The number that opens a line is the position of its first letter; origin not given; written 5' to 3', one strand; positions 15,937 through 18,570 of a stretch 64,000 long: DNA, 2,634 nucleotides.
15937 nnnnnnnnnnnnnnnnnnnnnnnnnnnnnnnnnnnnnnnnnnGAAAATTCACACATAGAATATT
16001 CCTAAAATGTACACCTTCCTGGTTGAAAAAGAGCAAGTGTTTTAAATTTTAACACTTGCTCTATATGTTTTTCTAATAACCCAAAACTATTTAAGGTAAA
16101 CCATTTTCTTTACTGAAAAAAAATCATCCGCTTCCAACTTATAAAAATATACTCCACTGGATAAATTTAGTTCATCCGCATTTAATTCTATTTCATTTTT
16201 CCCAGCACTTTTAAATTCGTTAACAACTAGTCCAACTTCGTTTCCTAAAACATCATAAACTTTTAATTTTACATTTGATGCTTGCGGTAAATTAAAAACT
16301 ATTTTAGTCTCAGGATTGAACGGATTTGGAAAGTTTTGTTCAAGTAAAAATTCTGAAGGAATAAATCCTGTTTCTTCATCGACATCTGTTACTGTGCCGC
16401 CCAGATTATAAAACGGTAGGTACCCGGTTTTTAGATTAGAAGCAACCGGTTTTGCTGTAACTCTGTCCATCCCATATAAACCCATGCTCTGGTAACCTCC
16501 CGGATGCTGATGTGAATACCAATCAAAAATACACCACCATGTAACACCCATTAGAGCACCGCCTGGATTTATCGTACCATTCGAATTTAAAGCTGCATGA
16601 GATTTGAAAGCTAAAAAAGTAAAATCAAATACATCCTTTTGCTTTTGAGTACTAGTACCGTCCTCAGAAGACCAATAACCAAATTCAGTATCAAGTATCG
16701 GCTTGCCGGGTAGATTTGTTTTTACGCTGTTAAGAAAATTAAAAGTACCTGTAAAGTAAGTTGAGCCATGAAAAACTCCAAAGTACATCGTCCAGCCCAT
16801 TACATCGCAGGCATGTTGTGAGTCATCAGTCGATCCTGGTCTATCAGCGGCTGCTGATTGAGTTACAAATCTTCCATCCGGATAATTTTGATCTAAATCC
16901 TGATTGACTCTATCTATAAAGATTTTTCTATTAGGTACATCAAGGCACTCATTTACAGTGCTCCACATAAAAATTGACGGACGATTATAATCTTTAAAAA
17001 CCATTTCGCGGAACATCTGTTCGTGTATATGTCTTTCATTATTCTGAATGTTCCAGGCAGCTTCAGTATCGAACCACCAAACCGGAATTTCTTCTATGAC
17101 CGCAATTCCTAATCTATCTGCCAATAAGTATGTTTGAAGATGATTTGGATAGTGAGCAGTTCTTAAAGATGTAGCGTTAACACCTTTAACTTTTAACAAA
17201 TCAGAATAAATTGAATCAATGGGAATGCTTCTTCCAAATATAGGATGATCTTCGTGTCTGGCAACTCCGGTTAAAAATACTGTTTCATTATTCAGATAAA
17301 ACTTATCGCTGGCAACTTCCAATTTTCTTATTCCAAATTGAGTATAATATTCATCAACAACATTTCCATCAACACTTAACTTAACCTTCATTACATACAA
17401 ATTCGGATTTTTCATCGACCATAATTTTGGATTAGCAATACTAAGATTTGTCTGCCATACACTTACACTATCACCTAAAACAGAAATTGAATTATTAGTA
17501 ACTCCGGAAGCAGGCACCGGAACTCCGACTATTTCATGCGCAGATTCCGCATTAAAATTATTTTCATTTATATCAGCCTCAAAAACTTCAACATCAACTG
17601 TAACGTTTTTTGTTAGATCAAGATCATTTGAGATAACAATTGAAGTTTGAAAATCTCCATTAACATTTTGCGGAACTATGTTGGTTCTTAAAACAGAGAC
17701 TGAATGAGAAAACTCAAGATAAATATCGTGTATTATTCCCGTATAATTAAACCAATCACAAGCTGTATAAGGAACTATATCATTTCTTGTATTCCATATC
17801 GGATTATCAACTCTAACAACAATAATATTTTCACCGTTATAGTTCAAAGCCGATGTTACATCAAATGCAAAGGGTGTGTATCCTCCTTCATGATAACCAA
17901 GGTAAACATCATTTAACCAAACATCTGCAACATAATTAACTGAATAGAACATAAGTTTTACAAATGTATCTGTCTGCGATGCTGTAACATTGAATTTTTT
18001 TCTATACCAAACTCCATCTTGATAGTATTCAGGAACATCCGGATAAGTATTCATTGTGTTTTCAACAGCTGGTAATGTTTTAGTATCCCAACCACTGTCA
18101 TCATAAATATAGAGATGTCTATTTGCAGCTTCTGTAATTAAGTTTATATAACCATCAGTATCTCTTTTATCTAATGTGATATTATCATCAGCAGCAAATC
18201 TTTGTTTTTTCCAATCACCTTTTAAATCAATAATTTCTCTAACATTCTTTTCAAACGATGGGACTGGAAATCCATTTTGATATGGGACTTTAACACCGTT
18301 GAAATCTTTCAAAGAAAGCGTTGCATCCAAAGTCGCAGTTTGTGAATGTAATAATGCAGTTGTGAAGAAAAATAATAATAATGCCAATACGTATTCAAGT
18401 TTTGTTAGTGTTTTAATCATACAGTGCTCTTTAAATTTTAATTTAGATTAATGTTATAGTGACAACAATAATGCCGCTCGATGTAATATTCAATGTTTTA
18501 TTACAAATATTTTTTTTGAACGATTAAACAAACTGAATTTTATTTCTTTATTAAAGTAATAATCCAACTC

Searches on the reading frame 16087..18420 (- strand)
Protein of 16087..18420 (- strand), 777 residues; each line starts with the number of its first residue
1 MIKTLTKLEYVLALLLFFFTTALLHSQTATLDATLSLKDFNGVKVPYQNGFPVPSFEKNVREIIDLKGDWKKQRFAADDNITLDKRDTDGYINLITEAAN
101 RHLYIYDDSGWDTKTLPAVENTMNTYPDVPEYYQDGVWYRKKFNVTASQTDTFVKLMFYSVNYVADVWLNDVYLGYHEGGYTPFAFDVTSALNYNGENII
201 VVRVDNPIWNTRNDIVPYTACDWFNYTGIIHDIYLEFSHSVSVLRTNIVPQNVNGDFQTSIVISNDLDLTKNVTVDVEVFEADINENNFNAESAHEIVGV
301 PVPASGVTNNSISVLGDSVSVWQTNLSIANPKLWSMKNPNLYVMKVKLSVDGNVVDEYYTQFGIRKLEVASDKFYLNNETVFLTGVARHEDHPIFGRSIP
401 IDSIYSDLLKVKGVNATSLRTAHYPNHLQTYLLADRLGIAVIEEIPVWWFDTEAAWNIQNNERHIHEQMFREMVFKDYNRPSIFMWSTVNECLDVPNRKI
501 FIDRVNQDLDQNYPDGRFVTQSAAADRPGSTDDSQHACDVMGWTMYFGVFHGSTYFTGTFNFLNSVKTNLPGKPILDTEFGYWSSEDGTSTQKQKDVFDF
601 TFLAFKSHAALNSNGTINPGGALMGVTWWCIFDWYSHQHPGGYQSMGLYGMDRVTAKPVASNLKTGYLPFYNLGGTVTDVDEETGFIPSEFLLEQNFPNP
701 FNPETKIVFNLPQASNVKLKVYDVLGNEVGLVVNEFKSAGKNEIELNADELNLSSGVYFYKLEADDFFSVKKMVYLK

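Call 4: search_protein_families(library=pfam, proteins=[window:16087-18420:-], max_evalue=0.01)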
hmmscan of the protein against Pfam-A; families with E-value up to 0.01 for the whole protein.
window:16087-18420:- (777 aa): 7 families
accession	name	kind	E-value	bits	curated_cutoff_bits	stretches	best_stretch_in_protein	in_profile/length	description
PF02836.23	Glyco_hydro_2_C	-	7.8e-31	107.8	21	1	368-602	2-233/302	Glycosyl hydrolases family 2, TIM barrel domain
PF02837.24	Glyco_hydro_2_N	-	6.9e-16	59.1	28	1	109-235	38-165/169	Glycosyl hydrolases family 2, sugar binding domain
PF00703.27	Glyco_hydro_2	-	2.5e-14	54.4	23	1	255-365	18-109/109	Glycosyl hydrolases family 2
PF22666.2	Glyco_hydro_2_N2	-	5.8e-11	43.2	27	1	135-213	48-126/167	Glycosyl hydrolase 2 galactose-binding domain-like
PF18962.6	Por_Secre_tail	-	1.4e-10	41.7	27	1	697-774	2-74/75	Secretion system C-terminal sorting domain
PF13364.12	BetaGal_ABD2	-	2.4e-07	31.9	23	1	106-206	1-108/112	Beta-galactosidase second all-beta domain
PF13860.13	FlgD_ig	-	0.0028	18.1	27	0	711-765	18-76/79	FlgD Ig-like domain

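Call 5: search_protein_families(library=ncbifam, proteins=[window:16087-18420:-], max_evalue=0.01)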
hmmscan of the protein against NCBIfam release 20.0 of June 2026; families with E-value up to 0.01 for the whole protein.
window:16087-18420:- (777 aa): 14 families
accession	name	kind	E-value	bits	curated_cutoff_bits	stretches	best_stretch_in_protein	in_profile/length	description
NF041462.1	GalA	equivalog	3.2e-53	181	900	1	101-643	36-544/763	beta-galactosidase GalA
NF050095.1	BetGlucuronLacZ4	equivalog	1e-51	175.9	950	1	110-585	35-495/666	beta-glucuronidase LacZ4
NF041463.1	GalB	equivalog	1.9e-51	174.9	900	1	134-498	132-485/869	beta-galactosidase GalB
NF007538.0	PRK10150.1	equivalog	3.8e-50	170.8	544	1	117-581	48-513/607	beta-glucuronidase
NF052611.1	beta_gal_Bga2A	equivalog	4.7e-47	160.6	999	1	101-493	78-459/1007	beta-galactosidase, LacZ type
NF007074.0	PRK09525.1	subfamily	3.2e-40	137.8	1221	1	63-492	52-463/1027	beta-galactosidase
NF007666.0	PRK10340.1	equivalog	1.1e-37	129.5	1284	1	129-492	104-450/1030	beta-galactosidase subunit alpha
NF049891.1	Bet1-4galacdseBT4156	equivalog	2.6e-37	128.2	1700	1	138-492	80-408/946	exo-beta-1,4-galactosidase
NF041100.1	betagal_LacZ_Ttogales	equivalog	3.4e-32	111.1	2000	1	60-495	34-446/1090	beta-galactosidase LacZ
NF049890.1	Bet1-4galacdseBT4151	equivalog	1.3e-26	92.8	1500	1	131-492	103-450/952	exo-beta-1,4-galactosidase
NF049877.1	GlucurArabfur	equivalog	3.4e-26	91.2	1800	1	104-493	390-771/1400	beta-d-glucuronidase/beta-L-arabinofuranosidase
TIGR04183.1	Por_Secre_tail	domain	7e-11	42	23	1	697-774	2-70/72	T9SS type A sorting domain-containing protein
NF052323.1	T9SSA_dep_M6i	equivalog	1.9e-07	29.4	600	1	696-765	960-1027/1043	T9SS-dependent M6-like inactivated metalloprotease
NF038113.1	T9SSA_dep_M36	equivalog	1.6e-06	26.6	885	1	696-774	795-867/869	T9SS-dependent M36 family metallopeptidase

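Call 53: search_solved_structures(query=window:16087-18420:-, max_evalue=1e-20)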
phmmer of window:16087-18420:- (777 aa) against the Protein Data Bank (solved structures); distinct sequences matched with E-value up to 1e-20: 116 (the best 60 are shown).
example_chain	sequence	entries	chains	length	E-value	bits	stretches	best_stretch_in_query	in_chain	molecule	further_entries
6ed1_A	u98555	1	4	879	8.9e-42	146.5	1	106-601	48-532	Glycosyl hydrolase family 2, sugar binding domain protein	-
6ncy_A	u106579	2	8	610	3.2e-41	144.7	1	329-634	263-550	Beta-glucuronidase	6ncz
3fn9_A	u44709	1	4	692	4.3e-39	137.6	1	108-581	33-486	Putative beta-galactosidase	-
6d8k_A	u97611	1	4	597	5.3e-39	137.3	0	296-636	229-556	Glycosyl hydrolase family 2, sugar binding domain protein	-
7vqm_A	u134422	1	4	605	5.8e-39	137.2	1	329-520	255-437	GH2 beta-galacturonate AqGalA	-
6d89_C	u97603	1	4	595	1.7e-38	135.6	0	326-554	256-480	Beta-galactosidase/beta-glucuronidase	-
6d1n_A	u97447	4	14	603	2.5e-38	135.1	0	326-554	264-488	Beta-galactosidase/beta-glucuronidase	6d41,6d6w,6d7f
5t98_A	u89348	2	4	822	1.9e-37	132.2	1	135-499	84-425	Glycoside Hydrolase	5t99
8dhe_A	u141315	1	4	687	2e-37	132.1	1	116-585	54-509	Glycosyl hydrolase family 2, sugar bindingdomain protein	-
4jkk_A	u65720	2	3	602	2.7e-37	131.7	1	123-582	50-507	Beta-glucuronidase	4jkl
8dhl_A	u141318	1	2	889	8.4e-37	130.1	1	102-603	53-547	Glycosyl hydrolase family 2, sugar binding domain protein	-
4jkm_A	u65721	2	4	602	5.4e-36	127.4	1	134-504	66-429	Beta-glucuronidase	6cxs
6eca_A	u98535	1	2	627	7.7e-36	126.9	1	116-581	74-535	Beta-glucuronidase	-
6ld0_A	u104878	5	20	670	1.9e-35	125.6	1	303-587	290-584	LacZ1 Beta-galactosidase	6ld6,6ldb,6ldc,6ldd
6qub_B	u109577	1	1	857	2.3e-35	125.3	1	100-450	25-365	Beta-galactosidase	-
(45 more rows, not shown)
